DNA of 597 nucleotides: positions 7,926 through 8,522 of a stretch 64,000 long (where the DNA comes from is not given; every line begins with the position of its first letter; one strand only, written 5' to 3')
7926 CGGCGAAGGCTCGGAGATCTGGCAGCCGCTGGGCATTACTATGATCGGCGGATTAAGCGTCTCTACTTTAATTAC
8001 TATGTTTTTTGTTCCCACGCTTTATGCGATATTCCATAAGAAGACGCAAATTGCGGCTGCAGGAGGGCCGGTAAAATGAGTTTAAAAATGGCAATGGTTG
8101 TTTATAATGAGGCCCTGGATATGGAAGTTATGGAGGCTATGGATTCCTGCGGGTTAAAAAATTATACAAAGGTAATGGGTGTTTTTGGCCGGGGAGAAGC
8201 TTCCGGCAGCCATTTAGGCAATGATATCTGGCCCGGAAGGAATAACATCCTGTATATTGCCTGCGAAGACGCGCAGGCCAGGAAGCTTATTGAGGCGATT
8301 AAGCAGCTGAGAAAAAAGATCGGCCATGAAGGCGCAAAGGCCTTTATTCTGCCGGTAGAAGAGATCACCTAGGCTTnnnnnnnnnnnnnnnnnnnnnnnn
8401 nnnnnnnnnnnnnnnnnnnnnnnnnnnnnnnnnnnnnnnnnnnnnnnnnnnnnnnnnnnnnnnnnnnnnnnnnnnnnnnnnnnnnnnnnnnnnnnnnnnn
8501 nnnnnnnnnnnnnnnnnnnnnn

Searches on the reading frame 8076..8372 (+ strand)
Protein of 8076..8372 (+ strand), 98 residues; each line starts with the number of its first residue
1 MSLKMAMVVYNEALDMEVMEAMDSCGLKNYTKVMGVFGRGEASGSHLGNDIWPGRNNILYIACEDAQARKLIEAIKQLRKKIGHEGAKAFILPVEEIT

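Call 19: search_protein_families(library=pfam, proteins=[window:8076-8372:+], max_evalue=0.001)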
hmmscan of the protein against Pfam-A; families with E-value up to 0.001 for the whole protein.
window:8076-8372:+ (98 aa): 1 family
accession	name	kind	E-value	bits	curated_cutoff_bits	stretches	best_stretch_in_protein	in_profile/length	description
PF00543.27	P-II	-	1.9e-09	38.2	25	1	4-97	2-95/102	Nitrogen regulatory protein P-II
